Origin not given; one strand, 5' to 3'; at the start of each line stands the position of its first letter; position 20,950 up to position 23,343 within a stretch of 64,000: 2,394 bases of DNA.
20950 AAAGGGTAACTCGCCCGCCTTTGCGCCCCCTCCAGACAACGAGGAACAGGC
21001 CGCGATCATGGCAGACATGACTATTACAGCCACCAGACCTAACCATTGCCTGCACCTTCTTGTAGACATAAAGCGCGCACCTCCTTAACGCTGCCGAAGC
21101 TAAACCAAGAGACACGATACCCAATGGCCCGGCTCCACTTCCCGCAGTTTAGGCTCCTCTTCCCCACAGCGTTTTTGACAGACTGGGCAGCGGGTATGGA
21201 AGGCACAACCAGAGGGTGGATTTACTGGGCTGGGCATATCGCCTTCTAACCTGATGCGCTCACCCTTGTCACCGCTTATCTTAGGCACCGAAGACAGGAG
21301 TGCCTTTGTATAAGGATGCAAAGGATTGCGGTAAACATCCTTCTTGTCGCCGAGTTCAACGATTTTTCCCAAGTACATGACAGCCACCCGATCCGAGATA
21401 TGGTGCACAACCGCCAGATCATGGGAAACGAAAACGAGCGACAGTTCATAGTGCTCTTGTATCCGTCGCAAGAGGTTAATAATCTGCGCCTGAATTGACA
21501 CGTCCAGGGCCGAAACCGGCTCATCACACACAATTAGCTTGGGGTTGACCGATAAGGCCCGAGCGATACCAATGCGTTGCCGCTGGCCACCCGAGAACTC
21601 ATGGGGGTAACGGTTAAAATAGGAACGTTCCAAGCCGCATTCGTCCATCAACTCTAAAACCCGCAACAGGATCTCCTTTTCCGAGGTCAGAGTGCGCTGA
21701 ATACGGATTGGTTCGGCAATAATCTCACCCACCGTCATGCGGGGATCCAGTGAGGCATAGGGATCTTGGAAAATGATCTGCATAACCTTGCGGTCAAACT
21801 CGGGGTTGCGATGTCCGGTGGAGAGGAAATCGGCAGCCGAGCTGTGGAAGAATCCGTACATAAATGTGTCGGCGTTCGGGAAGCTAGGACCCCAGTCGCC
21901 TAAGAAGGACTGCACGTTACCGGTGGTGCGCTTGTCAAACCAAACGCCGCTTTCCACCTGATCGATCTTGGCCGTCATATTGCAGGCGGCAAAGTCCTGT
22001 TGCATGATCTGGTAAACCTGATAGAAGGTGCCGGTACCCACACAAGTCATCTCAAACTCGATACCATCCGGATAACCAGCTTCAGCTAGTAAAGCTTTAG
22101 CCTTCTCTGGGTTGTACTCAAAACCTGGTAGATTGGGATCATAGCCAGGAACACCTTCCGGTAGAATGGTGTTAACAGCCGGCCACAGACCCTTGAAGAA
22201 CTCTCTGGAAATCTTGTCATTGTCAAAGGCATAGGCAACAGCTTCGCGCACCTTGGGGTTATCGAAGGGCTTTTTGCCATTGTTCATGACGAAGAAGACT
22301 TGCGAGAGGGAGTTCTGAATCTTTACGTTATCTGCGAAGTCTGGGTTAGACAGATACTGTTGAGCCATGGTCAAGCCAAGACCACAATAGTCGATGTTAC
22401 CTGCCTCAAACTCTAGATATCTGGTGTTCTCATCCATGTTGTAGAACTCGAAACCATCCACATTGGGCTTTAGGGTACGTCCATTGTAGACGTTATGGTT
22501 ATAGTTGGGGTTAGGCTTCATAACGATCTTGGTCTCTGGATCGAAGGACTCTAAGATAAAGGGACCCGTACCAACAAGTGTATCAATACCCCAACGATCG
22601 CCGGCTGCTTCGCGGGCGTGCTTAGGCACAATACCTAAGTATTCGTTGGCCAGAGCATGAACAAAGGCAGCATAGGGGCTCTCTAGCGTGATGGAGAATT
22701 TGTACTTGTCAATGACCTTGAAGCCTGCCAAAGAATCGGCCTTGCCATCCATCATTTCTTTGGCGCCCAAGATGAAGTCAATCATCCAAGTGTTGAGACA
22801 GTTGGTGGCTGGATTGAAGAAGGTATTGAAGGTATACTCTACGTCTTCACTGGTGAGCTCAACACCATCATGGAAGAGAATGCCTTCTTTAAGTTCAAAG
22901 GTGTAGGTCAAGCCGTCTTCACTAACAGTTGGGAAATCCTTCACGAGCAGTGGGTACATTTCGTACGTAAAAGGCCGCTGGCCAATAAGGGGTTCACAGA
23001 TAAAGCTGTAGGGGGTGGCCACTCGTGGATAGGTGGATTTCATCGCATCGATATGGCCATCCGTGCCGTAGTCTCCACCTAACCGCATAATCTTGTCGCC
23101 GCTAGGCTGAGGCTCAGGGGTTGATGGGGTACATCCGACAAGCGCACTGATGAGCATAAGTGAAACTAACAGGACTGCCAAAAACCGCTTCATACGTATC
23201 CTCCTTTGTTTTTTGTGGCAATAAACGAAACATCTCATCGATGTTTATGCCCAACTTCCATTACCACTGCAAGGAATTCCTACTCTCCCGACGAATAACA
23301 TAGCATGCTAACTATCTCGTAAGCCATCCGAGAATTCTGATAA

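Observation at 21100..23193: In-frame chimera of a peptide-binding lipoprotein and the Walker-A-less C-terminal half of an OppF/DppF ATPase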

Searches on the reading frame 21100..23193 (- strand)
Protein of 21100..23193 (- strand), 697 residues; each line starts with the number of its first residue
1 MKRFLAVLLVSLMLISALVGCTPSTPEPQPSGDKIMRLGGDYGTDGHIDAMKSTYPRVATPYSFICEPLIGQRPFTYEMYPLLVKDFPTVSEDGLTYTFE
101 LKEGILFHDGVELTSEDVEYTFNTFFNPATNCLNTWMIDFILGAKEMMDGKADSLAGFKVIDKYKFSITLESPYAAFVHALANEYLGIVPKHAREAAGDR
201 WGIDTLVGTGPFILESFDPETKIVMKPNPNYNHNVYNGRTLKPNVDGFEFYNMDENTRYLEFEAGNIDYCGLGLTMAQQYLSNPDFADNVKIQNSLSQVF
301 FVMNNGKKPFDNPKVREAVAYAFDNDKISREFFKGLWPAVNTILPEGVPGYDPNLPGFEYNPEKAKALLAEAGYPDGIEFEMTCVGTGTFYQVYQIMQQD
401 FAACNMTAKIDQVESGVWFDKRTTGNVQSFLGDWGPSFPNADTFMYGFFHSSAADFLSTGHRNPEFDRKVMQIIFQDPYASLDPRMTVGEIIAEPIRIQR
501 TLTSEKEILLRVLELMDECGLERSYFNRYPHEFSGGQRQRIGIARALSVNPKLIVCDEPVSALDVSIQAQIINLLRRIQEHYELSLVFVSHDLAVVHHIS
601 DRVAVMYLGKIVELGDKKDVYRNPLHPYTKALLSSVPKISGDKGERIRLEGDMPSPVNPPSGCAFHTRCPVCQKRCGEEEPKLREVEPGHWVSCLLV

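Call 3: search_protein_families(library=pfam, proteins=[window:21100-23193:-], max_evalue=0.01)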
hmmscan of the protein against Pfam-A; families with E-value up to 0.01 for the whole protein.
window:21100-23193:- (697 aa): 4 families
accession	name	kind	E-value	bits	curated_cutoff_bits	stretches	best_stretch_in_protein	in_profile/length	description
PF00496.27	SBP_bac_5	-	1.1e-84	285.1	32.4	1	78-454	1-366/368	Bacterial extracellular solute-binding proteins, family 5 Middle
PF08352.17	oligo_HPY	-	8.9e-21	74.5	27.1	1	612-676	1-65/65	Oligopeptide/dipeptide transporter, C-terminal region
PF00005.33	ABC_tran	-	7.3e-13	49.7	25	1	463-560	53-136/137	ABC transporter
PF13304.12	AAA_21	-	0.00021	21.9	27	1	525-596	230-303/304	AAA domain, putative AbiEii toxin, Type IV TA system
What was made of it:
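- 21100..23193 (-): Fused ORF oppA'-'oppF (697 codons plus stop): a chimeric pseudogene. Pfam finds SBP_bac_5, a partial ABC_tran and oligo_HPY (call 3).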

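Call 7: find_homologous_proteins(query=window:21100-23193:-, max_evalue=0.00001)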
Query window:21100-23193:- (697 aa): 3279 proteins with E <= 0.00001 among 8000 candidates; the best 120 are listed.
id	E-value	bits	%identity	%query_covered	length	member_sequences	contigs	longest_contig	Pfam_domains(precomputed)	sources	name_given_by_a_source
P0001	2.1e-289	980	84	71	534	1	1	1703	PF00496.28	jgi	-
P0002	5.8e-283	959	82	71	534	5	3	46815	PF00496.28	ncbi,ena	-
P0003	5.3e-240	817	77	64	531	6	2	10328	PF00496.28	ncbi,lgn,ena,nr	ncbi:MAG: ABC transporter substrate-binding protein [Firmicutes bacterium]|nr:ABC transporter substr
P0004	1.4e-235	802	72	67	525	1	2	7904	PF00496.28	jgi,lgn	jgi:oligopeptide transport system substrate-binding protein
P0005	1.0e-234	799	73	66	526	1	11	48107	PF00496.28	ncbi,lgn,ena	-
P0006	3.6e-146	507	56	32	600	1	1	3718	PF00005.34,PF08352.18,PF13304.13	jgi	jgi:peptide/nickel transport system ATP-binding protein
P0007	2.9e-134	467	45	70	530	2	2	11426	PF00496.28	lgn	-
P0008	1.9e-133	464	44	39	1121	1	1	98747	PF00005.34,PF00496.28,PF13555.13,PF13401.13,PF02463.26,PF08352.18,PF13304.13,PF20720.4,PF13191.13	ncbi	-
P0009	2.4e-133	464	44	71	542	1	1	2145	PF00496.28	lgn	-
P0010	1.9e-132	461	45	71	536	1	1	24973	PF00496.28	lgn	-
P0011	2.5e-132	461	44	71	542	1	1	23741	PF00496.28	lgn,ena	-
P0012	3.9e-132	460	57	33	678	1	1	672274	PF00005.34,PF02463.26,PF08352.18,PF13304.13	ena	-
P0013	2.9e-131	457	45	71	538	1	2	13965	PF00496.28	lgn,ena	-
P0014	1.4e-130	455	58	33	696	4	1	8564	PF00005.34,PF00006.32,PF13401.13,PF02463.26,PF08352.18,PF13304.13,PF00931.29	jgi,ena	-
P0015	4.3e-129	450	57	33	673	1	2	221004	PF00005.34,PF02463.26,PF08352.18,PF13304.13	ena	-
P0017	7.3e-129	449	54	27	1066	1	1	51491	PF00005.34,PF00496.28,PF13555.13,PF13401.13,PF02463.26,PF08352.18,PF13304.13,PF13191.13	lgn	-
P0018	8.5e-129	449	54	27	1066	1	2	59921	PF00005.34,PF00496.28,PF13555.13,PF13401.13,PF02463.26,PF08352.18,PF13304.13,PF13191.13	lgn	-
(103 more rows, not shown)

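Call 8: find_encoding_contigs(protein=window:21100-23193:-, flank=10000, max_places=10)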
Protein window:21100-23193:- (697 aa): 1 contig read that carries it; 1 place shown.
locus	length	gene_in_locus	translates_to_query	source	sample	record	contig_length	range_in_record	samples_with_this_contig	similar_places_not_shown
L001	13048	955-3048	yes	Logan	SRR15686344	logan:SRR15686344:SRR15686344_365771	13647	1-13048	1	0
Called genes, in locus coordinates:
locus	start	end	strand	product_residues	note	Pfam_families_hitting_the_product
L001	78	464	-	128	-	-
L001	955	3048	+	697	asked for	PF00496:SBP_bac_5, PF00005:ABC_tran, PF08352:oligo_HPY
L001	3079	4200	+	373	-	PF00144:Beta-lactamase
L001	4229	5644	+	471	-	PF00144:Beta-lactamase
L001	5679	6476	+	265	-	PF04951:Peptidase_M55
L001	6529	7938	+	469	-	PF00144:Beta-lactamase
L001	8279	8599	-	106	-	-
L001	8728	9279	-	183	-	PF06559:DCD_N, PF22769:DCD, PF00692:dUTPase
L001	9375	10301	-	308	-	PF00892:EamA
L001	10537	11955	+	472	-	-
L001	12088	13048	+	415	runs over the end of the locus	PF04389:Peptidase_M28, PF01546:Peptidase_M20, PF07687:M20_dimer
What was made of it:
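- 21100..23193 (-): The exact protein is also on Logan contig SRR15686344_365771 (call 8).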

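Call 10: find_encoding_contigs(protein=P0002, flank=10000, max_places=6)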
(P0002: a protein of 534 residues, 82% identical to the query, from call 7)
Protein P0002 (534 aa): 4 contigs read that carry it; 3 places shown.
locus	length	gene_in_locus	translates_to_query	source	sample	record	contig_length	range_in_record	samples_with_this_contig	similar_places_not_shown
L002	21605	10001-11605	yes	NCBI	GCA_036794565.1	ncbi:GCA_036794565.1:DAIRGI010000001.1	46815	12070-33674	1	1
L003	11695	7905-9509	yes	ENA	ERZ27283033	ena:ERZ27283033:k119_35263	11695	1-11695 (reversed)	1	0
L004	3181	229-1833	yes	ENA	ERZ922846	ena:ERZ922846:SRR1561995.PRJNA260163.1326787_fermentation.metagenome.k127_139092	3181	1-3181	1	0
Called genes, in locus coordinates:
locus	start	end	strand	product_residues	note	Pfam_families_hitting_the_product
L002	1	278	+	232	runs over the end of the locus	PF01168:Ala_racemase_N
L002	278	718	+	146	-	PF04472:SepF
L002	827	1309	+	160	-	PF05103:DivIVA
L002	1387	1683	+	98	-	PF18910:DUF5665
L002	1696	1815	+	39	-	-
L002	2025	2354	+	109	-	-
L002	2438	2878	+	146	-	PF01252:Peptidase_A8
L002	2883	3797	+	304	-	PF01479:S4, PF00849:PseudoU_synth_2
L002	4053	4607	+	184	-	PF00156:Pribosyltran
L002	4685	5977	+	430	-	PF00860:Xan_ur_permease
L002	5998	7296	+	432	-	PF01979:Amidohydro_1, PF12890:DHOase, PF07969:Amidohydro_3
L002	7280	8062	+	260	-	PF00175:NAD_binding_1 (faint), PF10418:DHODB_Fe-S_bind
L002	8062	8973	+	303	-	PF01180:DHO_dh, PF01207:Dus (faint), PF03060:NMO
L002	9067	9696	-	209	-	-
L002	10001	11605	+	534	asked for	PF00496:SBP_bac_5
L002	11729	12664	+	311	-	PF19300:BPD_transp_1_N, PF00528:BPD_transp_1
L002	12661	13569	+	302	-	PF12911:OppC_N, PF00528:BPD_transp_1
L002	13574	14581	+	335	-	PF00005:ABC_tran, PF02463:SMC_N (weak), PF13304:AAA_21 (weak), PF08352:oligo_HPY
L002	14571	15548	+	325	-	PF00005:ABC_tran, PF13304:AAA_21 (faint), PF08352:oligo_HPY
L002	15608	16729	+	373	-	PF00144:Beta-lactamase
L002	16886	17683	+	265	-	PF04951:Peptidase_M55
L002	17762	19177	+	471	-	PF00144:Beta-lactamase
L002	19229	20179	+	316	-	PF00291:PALP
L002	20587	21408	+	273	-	PF00696:AA_kinase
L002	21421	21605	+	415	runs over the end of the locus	PF00171:Aldedh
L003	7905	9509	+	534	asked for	PF00496:SBP_bac_5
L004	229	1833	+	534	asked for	PF00496:SBP_bac_5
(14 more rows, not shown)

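Call 13: search_protein_families(library=pfam, proteins=[P0008, P0017, P0018, P0006, P0012], max_evalue=0.0001)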
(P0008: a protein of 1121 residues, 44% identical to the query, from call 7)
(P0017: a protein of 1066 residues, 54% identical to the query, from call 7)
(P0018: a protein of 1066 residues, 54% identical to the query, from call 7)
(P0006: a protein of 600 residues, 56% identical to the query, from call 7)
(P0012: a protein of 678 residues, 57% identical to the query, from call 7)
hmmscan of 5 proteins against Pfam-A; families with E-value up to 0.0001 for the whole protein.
P0008 (1121 aa): 9 families
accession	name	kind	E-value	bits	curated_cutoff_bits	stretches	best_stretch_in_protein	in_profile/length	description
PF00496.27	SBP_bac_5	-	1.2e-102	344.2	32.4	1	680-1038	2-366/368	Bacterial extracellular solute-binding proteins, family 5 Middle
PF00005.33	ABC_tran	-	4.6e-63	212.3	25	2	319-469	2-136/137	ABC transporter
PF08352.17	oligo_HPY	-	6.3e-19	68.6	27.1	2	521-553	1-33/65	Oligopeptide/dipeptide transporter, C-terminal region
PF13401.12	AAA_22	-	4.5e-12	46.8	27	1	331-497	8-120/130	AAA domain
PF02463.25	SMC_N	-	7.7e-11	42.3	40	1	22-222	26-213/220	RecF/RecN/SMC N terminal domain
PF13191.12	AAA_16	-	2.1e-09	38.6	32.6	0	304-417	5-113/167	AAA ATPase domain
PF13304.12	AAA_21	-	4.9e-08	33.8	27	0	142-210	233-303/304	AAA domain, putative AbiEii toxin, Type IV TA system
PF13555.12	AAA_29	-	2.5e-06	27.6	27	0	324-362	18-55/61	P-loop containing region of AAA domain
PF20720.3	nSTAND3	-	3.2e-05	24.1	27.2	0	13-53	10-51/155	Novel STAND NTPase 3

P0017 (1066 aa): 10 families
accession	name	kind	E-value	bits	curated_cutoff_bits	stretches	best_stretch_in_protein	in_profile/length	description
PF00496.27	SBP_bac_5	-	2.4e-103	346.5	32.4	1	624-983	1-366/368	Bacterial extracellular solute-binding proteins, family 5 Middle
PF00005.33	ABC_tran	-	4.4e-61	205.9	25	2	341-491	2-136/137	ABC transporter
PF08352.17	oligo_HPY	-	7.2e-16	58.8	27.1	2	248-280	1-33/65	Oligopeptide/dipeptide transporter, C-terminal region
PF02463.25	SMC_N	-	3.2e-12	46.8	40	1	44-244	26-213/220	RecF/RecN/SMC N terminal domain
PF13401.12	AAA_22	-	1.2e-10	42.2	27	0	353-519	8-120/130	AAA domain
PF13191.12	AAA_16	-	8.6e-10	39.8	32.6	0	27-194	7-140/167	AAA ATPase domain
PF13304.12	AAA_21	-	1.2e-08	35.9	27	0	164-232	233-303/304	AAA domain, putative AbiEii toxin, Type IV TA system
PF13555.12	AAA_29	-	2.2e-06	27.7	27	0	350-384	22-55/61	P-loop containing region of AAA domain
PF13481.12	AAA_25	-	6.9e-05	23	27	0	38-148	29-132/195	AAA domain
PF20720.3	nSTAND3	-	8.2e-05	22.8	27.2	0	31-70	6-45/155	Novel STAND NTPase 3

P0018 (1066 aa): 10 families
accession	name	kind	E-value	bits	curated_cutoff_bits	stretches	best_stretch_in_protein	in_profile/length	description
PF00496.27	SBP_bac_5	-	1.5e-103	347.2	32.4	1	624-983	1-366/368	Bacterial extracellular solute-binding proteins, family 5 Middle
PF00005.33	ABC_tran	-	4.2e-61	206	25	2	341-491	2-136/137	ABC transporter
PF08352.17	oligo_HPY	-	7.2e-16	58.8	27.1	2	248-280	1-33/65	Oligopeptide/dipeptide transporter, C-terminal region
PF02463.25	SMC_N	-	1.9e-12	47.6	40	1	44-244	26-213/220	RecF/RecN/SMC N terminal domain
PF13401.12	AAA_22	-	1.4e-10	42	27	0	353-519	8-120/130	AAA domain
PF13191.12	AAA_16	-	8.9e-10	39.7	32.6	0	27-194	7-140/167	AAA ATPase domain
PF13304.12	AAA_21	-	8.3e-09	36.4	27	0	128-232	180-303/304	AAA domain, putative AbiEii toxin, Type IV TA system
PF13555.12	AAA_29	-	2.2e-06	27.7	27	0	350-384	22-55/61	P-loop containing region of AAA domain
PF13481.12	AAA_25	-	3.5e-05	24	27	0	38-150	29-134/195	AAA domain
PF20720.3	nSTAND3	-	7e-05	23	27.2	0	31-70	6-45/155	Novel STAND NTPase 3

P0006 (600 aa): 3 families
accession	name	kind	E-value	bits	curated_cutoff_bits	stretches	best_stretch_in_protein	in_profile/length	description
PF00005.33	ABC_tran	-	5.9e-46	156.9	25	2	293-442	3-136/137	ABC transporter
PF08352.17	oligo_HPY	-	1.1e-39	135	27.1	2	494-561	1-65/65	Oligopeptide/dipeptide transporter, C-terminal region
PF13304.12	AAA_21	-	1.3e-07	32.5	27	0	357-478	165-303/304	AAA domain, putative AbiEii toxin, Type IV TA system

P0012 (678 aa): 4 families
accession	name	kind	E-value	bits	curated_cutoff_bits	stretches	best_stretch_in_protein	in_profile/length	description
PF00005.33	ABC_tran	-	2.6e-59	200.2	25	2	386-536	2-136/137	ABC transporter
PF08352.17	oligo_HPY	-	3.4e-38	130.3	27.1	2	234-299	1-65/65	Oligopeptide/dipeptide transporter, C-terminal region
PF13304.12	AAA_21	-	2.3e-07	31.6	27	0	500-572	229-303/304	AAA domain, putative AbiEii toxin, Type IV TA system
PF02463.25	SMC_N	-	1.1e-05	25.5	40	0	480-582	115-212/220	RecF/RecN/SMC N terminal domain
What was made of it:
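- Tried and rejected: They have the opposite order and complete ATPases (call 13).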

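Call 29: search_protein_families(library=pfam, proteins=[L002:9067-9696:-], max_evalue=0.1)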
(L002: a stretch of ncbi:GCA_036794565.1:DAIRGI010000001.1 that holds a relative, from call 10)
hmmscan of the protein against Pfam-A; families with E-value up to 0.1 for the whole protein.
L002:9067-9696:- (209 aa): 2 families
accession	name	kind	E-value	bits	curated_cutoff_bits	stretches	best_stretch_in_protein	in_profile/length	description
PF00440.29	TetR_N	-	0.00016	21.8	24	1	11-54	1-44/47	Bacterial regulatory proteins, tetR family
PF23138.1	CTLH_Armc9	-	0.062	14.1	27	0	83-116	68-101/135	Armc9, CTLH-like domain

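Call 34: search_protein_families(library=ncbifam, proteins=[window:21100-23193:-], max_evalue=0.00001)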
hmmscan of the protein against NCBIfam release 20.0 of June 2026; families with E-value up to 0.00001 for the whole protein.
window:21100-23193:- (697 aa): 182 families (the best 25 are shown)
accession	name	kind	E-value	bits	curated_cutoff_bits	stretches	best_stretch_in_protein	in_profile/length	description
NF011659.0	PRK15079.1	equivalog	1.6e-99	332.8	540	1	462-696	94-330/334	murein tripeptide/oligopeptide ABC transporter ATP binding protein OppF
NF008453.0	PRK11308.1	subfamily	1.3e-95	320.5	408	1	453-695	83-324/334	dipeptide ABC transporter ATP-binding protein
NF043071.1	DppF_dipep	equivalog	1.7e-82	277.5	660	1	449-696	80-326/331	dipeptide ABC transporter ATP-binding subunit DppF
NF043078.1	MMSYN1_0168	equivalog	4.3e-71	240.4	800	2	512-637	473-598/649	oligopeptide ABC transporter ATP-binding protein OppF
NF007613.0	PRK10261.1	equivalog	5.3e-70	236.5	1077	1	454-658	388-591/623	glutathione ABC transporter ATP-binding protein GsiA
NF043079.1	MMSYN1_0167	equivalog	2.7e-63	214.6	740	1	470-692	307-530/561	oligopeptide ABC transporter ATP-binding protein OppD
NF008246.0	PRK11022.1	equivalog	1e-58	199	541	1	471-694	91-314/326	dipeptide ABC transporter ATP-binding protein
NF007010.1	PRK09473.1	subfamily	2.8e-57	193.9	575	1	470-695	87-312/318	oligopeptide ABC transporter ATP-binding protein OppD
NF011713.0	PRK15134.1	equivalog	1.3e-52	179.1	834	1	468-634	361-527/529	microcin C ABC transporter ATP-binding protein YejF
TIGR02769.1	nickel_nikE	equivalog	3.8e-48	164.3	332.55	1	468-636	87-253/265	nickel import ATP-binding protein NikE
NF007739.0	PRK10419.1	subfamily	5e-44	150.8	354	1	465-614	86-233/268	nickel ABC transporter ATP-binding protein NikE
NF011692.0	PRK15112.1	equivalog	2.4e-42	145.4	452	1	466-635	85-253/269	putrescine export ABC transporter ATP-binding protein SapF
NF047576.1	opine_ATP_CntF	equivalog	1.3e-40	139.3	385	1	469-639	85-256/264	staphylopine uptake ABC transporter ATP-binding protein CntF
NF047578.1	opine_ATP_CntD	equivalog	3.1e-40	138.1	380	1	469-640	85-257/266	staphylopine uptake ABC transporter ATP-binding protein CntD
TIGR02770.1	nickel_nikD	equivalog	1.6e-39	135.6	318.7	1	469-634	62-227/230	nickel import ATP-binding protein NikD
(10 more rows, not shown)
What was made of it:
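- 21100..21780 (-): oppF-derived part, codons 100-325 plus stop. It keeps the Q-loop, signature, Walker B, H-loop and oligo_HPY domain, and lacks Walker A. NCBIfam OppF model positions 94-330/334, 332.8 bits against a cutoff of 540 (call 34).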
